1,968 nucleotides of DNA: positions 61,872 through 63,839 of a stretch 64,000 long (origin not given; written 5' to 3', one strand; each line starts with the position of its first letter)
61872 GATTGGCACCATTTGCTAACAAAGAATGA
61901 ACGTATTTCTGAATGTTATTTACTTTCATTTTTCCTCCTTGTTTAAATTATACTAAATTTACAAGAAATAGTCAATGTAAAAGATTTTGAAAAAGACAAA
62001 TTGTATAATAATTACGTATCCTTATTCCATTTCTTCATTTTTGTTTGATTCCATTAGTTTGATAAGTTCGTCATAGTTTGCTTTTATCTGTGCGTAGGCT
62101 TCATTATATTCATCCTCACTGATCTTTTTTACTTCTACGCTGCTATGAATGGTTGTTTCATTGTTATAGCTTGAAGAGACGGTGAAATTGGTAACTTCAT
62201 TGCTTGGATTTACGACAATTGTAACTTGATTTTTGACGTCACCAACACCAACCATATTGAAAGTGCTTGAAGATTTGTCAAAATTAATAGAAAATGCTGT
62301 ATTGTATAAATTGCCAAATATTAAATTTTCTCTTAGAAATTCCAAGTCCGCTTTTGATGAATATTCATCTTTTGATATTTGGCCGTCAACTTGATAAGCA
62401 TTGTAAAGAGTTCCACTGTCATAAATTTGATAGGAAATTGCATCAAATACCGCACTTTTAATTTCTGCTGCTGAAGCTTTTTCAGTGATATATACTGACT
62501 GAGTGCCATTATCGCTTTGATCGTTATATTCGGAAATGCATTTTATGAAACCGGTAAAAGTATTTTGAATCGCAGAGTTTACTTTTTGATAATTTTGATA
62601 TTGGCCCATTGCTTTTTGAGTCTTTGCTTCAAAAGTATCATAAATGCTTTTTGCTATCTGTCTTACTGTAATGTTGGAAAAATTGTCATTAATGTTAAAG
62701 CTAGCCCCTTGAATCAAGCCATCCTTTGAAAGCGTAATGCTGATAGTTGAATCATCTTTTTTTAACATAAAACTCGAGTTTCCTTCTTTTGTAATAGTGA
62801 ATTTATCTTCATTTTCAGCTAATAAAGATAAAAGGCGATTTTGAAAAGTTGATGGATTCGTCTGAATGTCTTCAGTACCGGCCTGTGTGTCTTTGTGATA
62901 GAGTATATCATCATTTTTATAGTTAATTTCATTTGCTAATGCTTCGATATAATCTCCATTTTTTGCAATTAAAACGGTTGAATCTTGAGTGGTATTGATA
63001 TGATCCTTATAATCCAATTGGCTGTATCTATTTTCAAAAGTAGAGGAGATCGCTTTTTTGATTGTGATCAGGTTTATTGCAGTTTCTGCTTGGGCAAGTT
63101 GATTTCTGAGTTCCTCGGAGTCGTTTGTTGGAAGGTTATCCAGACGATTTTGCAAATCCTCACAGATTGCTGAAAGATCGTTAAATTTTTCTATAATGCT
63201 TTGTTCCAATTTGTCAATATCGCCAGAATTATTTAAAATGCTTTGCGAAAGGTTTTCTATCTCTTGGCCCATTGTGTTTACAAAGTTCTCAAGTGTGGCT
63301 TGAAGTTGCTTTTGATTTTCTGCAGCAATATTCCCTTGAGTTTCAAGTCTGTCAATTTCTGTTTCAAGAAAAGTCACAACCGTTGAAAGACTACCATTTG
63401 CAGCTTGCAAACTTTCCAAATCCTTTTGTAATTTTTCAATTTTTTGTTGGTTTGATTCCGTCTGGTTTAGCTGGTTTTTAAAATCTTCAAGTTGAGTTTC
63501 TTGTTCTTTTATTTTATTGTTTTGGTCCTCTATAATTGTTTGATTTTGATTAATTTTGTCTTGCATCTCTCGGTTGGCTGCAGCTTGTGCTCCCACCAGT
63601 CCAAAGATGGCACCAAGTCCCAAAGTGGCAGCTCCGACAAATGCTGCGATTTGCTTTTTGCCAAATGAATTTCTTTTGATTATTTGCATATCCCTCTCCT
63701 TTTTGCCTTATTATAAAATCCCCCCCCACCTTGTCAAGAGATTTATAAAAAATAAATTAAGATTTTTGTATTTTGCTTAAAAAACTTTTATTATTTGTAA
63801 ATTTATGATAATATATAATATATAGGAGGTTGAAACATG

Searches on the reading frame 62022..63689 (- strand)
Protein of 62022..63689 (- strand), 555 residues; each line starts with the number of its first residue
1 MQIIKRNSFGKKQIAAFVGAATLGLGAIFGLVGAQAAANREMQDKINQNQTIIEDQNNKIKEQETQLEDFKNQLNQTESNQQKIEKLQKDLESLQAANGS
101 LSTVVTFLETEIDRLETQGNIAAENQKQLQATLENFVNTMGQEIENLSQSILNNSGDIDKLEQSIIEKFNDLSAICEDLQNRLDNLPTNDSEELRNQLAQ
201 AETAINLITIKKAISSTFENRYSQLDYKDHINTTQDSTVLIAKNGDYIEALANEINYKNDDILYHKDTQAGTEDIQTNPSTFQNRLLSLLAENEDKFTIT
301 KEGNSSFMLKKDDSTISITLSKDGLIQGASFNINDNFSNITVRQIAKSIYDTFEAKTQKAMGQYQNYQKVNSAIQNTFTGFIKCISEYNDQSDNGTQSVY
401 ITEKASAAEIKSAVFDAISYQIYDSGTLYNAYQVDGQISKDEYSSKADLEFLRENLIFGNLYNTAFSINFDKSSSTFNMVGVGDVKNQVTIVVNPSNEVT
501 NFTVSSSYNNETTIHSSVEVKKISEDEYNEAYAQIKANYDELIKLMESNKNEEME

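Call 5: search_protein_families(library=pfam, proteins=[window:62022-63689:-], max_evalue=0.01)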
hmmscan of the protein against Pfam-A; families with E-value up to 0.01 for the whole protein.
window:62022-63689:- (555 aa): 3 families
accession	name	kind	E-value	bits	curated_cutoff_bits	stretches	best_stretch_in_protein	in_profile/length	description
PF08702.15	Fib_alpha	-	0.0036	17.9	29.9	1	75-178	28-138/143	Fibrinogen alpha/beta chain family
PF08656.15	DASH_Dad3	-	0.0063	17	23.1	1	159-208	2-54/76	DASH complex subunit Dad3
PF24487.1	NDC80_loop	-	0.0072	16.5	27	1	116-210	68-161/233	Kinetochore protein NDC80 loop region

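Call 7: find_encoding_contigs(protein=window:62022-63689:-, flank=6000, max_places=10)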
Protein window:62022-63689:- (555 aa): no gene with exactly this product is on record in the collection.

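Call 12: find_related_loci(query=window:62022-63689:-, collection=genome_contigs, flank=4000)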
Query window:62022-63689:- (555 aa) in genome_contigs; peptide patterns used: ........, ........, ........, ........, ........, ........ (x = any residue, [..] = any of these).
55 stretches matched a pattern, but none encodes a relative of the query by tblastn (E <= 1e-3).
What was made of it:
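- Tried and rejected: Relatives of the 555-aa protein: a search of species-representative genomes found none (call 12).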

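Call 17: find_homologous_proteins(query=window:62022-63689:-)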
Query window:62022-63689:- (555 aa): 2 proteins with E <= 0.001 among 8000 candidates.
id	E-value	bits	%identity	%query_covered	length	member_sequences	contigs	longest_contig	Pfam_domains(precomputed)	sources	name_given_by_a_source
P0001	0.0e+0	1143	98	100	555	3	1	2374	-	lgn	-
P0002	1.9e-183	629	98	56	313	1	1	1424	-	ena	-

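Call 18: find_encoding_contigs(protein=P0001, flank=3000, max_places=10)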
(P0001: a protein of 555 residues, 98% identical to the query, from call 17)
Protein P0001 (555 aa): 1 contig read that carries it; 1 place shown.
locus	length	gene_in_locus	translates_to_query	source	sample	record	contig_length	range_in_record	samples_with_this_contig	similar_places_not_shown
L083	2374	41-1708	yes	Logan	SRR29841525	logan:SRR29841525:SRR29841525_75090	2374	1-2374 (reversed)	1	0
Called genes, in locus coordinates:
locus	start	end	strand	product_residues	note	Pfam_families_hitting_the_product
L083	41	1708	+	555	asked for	-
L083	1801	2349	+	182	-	-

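Call 19: find_encoding_contigs(protein=P0002, flank=3000, max_places=10)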
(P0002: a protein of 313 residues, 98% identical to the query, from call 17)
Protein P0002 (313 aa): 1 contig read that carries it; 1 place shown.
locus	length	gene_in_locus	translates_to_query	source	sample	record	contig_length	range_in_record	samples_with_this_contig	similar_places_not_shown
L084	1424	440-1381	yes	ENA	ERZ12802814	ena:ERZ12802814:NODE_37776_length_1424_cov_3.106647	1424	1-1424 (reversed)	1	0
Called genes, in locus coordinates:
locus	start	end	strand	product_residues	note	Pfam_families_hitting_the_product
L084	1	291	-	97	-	?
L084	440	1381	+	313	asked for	-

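Call 26: find_encoding_contigs(protein=P0014, flank=4000, max_places=10)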
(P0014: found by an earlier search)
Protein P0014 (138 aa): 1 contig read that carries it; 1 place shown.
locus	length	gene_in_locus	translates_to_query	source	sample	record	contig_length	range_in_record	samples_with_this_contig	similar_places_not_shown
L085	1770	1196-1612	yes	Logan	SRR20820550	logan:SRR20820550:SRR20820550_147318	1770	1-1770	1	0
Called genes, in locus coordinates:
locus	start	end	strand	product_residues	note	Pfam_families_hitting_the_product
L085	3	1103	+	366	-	?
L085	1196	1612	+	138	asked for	-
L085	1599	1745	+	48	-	-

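Call 27: find_encoding_contigs(protein=P0007, flank=4000, max_places=10)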
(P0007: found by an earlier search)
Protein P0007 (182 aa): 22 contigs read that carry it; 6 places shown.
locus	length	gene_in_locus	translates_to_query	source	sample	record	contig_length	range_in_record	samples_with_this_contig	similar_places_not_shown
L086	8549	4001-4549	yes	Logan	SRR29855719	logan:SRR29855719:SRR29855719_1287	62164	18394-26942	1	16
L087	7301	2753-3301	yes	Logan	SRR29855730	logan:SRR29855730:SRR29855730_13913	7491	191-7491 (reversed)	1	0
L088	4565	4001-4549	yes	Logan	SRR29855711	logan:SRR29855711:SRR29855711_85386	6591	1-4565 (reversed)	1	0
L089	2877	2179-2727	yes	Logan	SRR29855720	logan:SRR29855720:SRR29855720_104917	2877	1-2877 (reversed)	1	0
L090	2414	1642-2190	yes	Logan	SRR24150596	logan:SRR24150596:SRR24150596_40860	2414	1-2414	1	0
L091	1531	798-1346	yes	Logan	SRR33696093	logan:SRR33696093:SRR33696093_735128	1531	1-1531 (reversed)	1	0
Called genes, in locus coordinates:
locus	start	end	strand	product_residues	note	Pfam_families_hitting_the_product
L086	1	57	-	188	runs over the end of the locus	-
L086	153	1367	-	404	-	PF01938:TRAM, PF05958:tRNA_U5-meth_tr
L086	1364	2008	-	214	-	PF03193:RsgA_GTPase (faint), PF01926:MMR_HSR1, PF02421:FeoB_N (weak)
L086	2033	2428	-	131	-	-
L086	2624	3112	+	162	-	-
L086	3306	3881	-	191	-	PF04011:LemA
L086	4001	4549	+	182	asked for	-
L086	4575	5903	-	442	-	PF01171:ATP_bind_3, PF11734:TilS_C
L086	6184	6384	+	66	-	PF12844:HTH_19, PF13560:HTH_31 (weak), PF13443:HTH_26 (weak), PF01381:HTH_3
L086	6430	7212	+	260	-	PF00753:Lactamase_B, PF16661:Lactamase_B_6 (faint), PF23023:Anti-Pycsar_Apyc1, PF12706:Lactamase_B_2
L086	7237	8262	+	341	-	PF00089:Trypsin, PF13365:Trypsin_2, PF13180:PDZ_2, PF17820:PDZ_6 (weak)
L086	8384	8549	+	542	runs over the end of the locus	-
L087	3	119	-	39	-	?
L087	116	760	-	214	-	PF03193:RsgA_GTPase (faint), PF01926:MMR_HSR1, PF02421:FeoB_N (weak)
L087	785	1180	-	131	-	-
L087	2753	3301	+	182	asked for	-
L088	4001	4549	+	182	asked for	-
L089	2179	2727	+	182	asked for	-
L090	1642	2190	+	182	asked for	-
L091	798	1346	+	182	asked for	-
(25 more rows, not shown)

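Call 28: find_encoding_contigs(protein=P0008, flank=4000, max_places=10)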
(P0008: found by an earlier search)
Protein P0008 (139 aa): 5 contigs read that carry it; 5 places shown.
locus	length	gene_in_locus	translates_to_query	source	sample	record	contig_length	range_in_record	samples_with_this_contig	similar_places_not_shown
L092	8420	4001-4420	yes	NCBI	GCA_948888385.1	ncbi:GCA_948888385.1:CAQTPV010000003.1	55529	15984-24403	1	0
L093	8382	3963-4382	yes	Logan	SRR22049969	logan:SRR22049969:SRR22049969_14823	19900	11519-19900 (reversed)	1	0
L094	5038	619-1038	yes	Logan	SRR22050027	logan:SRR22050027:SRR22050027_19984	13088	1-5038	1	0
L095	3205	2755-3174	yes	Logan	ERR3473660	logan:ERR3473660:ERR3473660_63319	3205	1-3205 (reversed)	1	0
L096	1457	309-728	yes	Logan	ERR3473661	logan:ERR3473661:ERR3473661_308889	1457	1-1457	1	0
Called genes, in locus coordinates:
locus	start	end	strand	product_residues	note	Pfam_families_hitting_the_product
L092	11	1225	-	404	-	PF01938:TRAM, PF05958:tRNA_U5-meth_tr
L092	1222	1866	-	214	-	PF03193:RsgA_GTPase (faint), PF01926:MMR_HSR1, PF02421:FeoB_N (weak)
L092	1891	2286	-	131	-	-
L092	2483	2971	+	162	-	-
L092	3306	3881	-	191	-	PF04011:LemA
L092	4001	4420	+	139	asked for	-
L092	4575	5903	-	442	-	PF01171:ATP_bind_3, PF11734:TilS_C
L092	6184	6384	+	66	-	PF12844:HTH_19, PF13560:HTH_31 (weak), PF13443:HTH_26 (weak), PF01381:HTH_3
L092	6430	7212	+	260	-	PF00753:Lactamase_B, PF16661:Lactamase_B_6 (faint), PF23023:Anti-Pycsar_Apyc1, PF12706:Lactamase_B_2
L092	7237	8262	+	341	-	PF00089:Trypsin, PF13365:Trypsin_2, PF13180:PDZ_2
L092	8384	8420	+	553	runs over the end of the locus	-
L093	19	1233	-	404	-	PF01938:TRAM, PF05958:tRNA_U5-meth_tr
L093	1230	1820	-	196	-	PF03193:RsgA_GTPase (faint), PF00009:GTP_EFTU (faint), PF01926:MMR_HSR1, PF02421:FeoB_N (weak)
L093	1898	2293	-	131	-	-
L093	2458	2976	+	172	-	-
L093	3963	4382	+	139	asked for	-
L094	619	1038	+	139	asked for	-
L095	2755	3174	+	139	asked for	-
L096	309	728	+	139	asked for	-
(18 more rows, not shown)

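Call 34: search_protein_families(library=ncbifam, proteins=[window:62022-63689:-], max_evalue=0.01)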
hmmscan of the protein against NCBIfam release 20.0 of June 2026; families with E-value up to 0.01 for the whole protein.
window:62022-63689:- (555 aa): 5 families
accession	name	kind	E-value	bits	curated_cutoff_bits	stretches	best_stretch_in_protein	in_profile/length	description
NF003034.1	PRK03918.1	equivalog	1.6e-05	23.1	700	1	41-226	235-418/878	DNA double-strand break repair ATPase Rad50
NF045487.1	ASRP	equivalog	2.2e-05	23.3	300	1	39-214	312-476/593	archaea-specific SMC-related protein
NF047515.1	SpiroCoCo_C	equivalog_domain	3.6e-05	23.1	125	1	42-220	74-257/313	SpiroCoCo family coiled-coil protein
NF038350.1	taxis_HmpF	equivalog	0.0001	20.9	200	1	40-197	151-307/553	pilus motility taxis protein HmpF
TIGR02169.1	SMC_prok_A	equivalog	0.00027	18.8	729.4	1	40-213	748-914/1165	chromosome segregation protein SMC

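Call 59: search_protein_representatives(protein=window:62022-63689:-)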
Query: 555 residues. Proteins with E-value up to 0.001 (for the whole library): 3; up to 1e-10: 2; up to 1e-30: 1. The best 3 are listed.
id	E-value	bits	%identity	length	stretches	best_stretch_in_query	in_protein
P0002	5.9e-184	629.0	98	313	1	1-313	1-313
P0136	7.4e-11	58.2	23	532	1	17-548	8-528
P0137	1.5e-07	47.3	24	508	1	74-543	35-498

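Call 60: find_encoding_contigs(protein=P0136, flank=2500, max_places=6)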
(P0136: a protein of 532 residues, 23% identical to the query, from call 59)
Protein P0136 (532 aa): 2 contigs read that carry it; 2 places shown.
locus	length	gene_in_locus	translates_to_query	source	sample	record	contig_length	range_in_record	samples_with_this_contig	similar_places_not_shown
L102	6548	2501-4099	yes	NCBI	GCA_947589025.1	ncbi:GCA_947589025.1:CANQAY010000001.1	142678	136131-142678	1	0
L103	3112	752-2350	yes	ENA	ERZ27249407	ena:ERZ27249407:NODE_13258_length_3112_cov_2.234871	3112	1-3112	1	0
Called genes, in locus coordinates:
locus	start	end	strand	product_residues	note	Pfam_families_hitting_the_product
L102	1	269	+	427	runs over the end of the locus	PF05697:Trigger_N, PF00254:FKBP_C, PF05698:Trigger_C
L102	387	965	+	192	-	PF00574:CLP_protease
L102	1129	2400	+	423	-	PF06689:zf-C4_ClpX, PF00493:MCM (faint), PF05496:RuvB_N (weak), PF00158:Sigma54_activat (faint), PF00004:AAA, PF01078:Mg_chelatase (faint), PF07724:AAA_2, PF10431:ClpB_D2-small (weak), +1 more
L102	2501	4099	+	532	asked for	-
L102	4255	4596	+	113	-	-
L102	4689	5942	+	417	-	-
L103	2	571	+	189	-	?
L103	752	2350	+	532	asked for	-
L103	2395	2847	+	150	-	-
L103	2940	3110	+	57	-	?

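Call 61: find_encoding_contigs(protein=P0137, flank=2500, max_places=6)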
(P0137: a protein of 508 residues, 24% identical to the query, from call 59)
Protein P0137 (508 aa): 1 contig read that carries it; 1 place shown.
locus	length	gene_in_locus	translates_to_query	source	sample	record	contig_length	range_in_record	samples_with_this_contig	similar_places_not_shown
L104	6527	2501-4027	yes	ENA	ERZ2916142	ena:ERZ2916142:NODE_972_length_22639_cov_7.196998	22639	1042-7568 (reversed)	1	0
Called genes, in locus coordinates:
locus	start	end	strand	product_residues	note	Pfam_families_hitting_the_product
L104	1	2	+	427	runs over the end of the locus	PF05697:Trigger_N, PF00254:FKBP_C, PF05698:Trigger_C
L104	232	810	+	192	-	PF00574:CLP_protease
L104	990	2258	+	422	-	PF06689:zf-C4_ClpX, PF00493:MCM (faint), PF05496:RuvB_N (weak), PF00158:Sigma54_activat (faint), PF00004:AAA, PF07724:AAA_2, PF07728:AAA_5 (weak), PF10431:ClpB_D2-small, +1 more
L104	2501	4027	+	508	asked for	PF07889:DUF1664 (faint)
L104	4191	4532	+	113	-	-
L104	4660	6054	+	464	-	-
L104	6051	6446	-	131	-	-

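Call 79: predict_structure(alignment_id=A2)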
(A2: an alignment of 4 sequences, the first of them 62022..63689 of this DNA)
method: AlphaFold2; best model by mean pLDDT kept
length: 555 residues; sequences in the alignment: 4
mean_pLDDT: 68.9   pTM: 0.55
mean pLDDT of the five models: 68.9, 66.9, 65.2, 55.5, 49.6
residues with pLDDT >= 90: 13; 70-90: 330; 50-70: 113; < 50: 99
segments of 3 or more residues with pLDDT < 50: 1-40, 404-418, 422-429, 436-464, 552-555
pLDDT, mean of each block of 10 residues (from residue 1): 26 26 26 40 62 73 78 75 82 84 83 78 78 85 87 74 82 76 67 76 83 84 78 68 86 79 74 69 78 74 82 81 78 65 88 86 78 70 64 58 50 43 48 48 37 41 61 85 70 85 74 71 75 72 63 42
secondary structure, 60 per line:
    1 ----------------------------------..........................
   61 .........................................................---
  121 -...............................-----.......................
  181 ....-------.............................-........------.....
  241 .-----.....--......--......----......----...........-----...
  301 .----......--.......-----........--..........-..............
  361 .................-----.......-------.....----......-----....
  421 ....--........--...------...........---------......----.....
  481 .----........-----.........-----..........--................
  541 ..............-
elements in order: H35-117 H122-152 H158-184 H192-220 E222-229 E236-241 E247-251 E254-259 E262-267 E272-277 H282-292 E298-301 E306-311 E314-320 E326-333 E336-345 H347-377 E383-389 E397-401 E406-411 E417-424 E427-434 E437-439 H446-456 E466-471 E476-481 E486-493 E499-507 E513-522 H525-554

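Call 82: fold_search(model_id=the predicted structure, library=pdb)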
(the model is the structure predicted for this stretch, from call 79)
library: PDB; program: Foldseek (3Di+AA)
matches with E <= 10: 746; with E <= 0.001: 18
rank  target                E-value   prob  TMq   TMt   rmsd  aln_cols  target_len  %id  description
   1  2ol6                  1.4e-04  0.92  0.08  0.17  24.4       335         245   10  The crystal structure of OspA mutant (released 2007-12-11)
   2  7z6w                  1.6e-04  1.00  0.18  0.42   5.7       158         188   11  Complex of E. coli LolA and lipoprotein (released 2022-09-07)
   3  6iei                  2.5e-04  0.90  0.08  0.16  29.3       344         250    9  Loop deletion and proline insertion mutant (deleting six residues and inserted five proline residues) (released 2019-07-03)
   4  1iwl                  2.8e-04  1.00  0.20  0.50   5.3       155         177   12  Crystal Structure of the Lipoprotein Localization Factor, LolA (released 2003-07-15)
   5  2ich_B                2.9e-04  0.54  0.09  0.13  24.1       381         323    8  CRYSTAL STRUCTURE OF A PUTATIVE ATTH (NE1406) FROM NITROSOMONAS EUROPAEA AT 2.00 A RESOLUTION (released 2006-10-03)
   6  5ys7                  3.4e-04  0.82  0.09  0.14  26.6       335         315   11  Crystal structure of an OspA mutant (released 2018-11-14)
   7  3cka_A                3.7e-04  0.72  0.08  0.13  26.3       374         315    9  The crystal structure of OspA mutant (released 2009-03-17)
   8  2oy7                  4.3e-04  0.66  0.08  0.13  27.4       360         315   10  The crystal structure of OspA mutant (released 2008-03-04)
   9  4ki3_A                5.3e-04  1.00  0.20  0.51   5.1       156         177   10  1.70 Angstrom resolution crystal structure of outer-membrane lipoprotein carrier protein (lolA) from Yersinia pestis C (released 2013-05-15)
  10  2pi3                  5.3e-04  0.80  0.07  0.15  25.5       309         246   10  The crystal structure of OspA mutant (released 2008-05-27)
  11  4ki3_K                5.6e-04  1.00  0.20  0.53   4.8       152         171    9  1.70 Angstrom resolution crystal structure of outer-membrane lipoprotein carrier protein (lolA) from Yersinia pestis C (released 2013-05-15)
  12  4ki3_E                5.6e-04  1.00  0.19  0.50   5.4       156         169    9  1.70 Angstrom resolution crystal structure of outer-membrane lipoprotein carrier protein (lolA) from Yersinia pestis C (released 2013-05-15)
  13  4ghb_A                5.6e-04  0.72  0.08  0.15  26.5       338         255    8  Crystal structure of a porin-like protein (BACUNI_01323) from Bacteroides uniformis ATCC 8492 at 2.32 A resolution (released 2012-08-29)
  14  2ich_A                5.6e-04  0.57  0.09  0.14  24.0       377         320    7  CRYSTAL STRUCTURE OF A PUTATIVE ATTH (NE1406) FROM NITROSOMONAS EUROPAEA AT 2.00 A RESOLUTION (released 2006-10-03)
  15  3eex_A                7.2e-04  0.54  0.08  0.13  26.3       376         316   10  The crystal structure of OspA mutant (released 2009-09-08)
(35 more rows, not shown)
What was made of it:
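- On Promoter-spacer homopolymer phase variation (porA/opc/vlp type): The model shows a helical stalk plus beta modules with weak LolA/LprG/OspA-like matches (calls 79, 82).
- Tried and rejected: PDB matches were weak (call 82).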
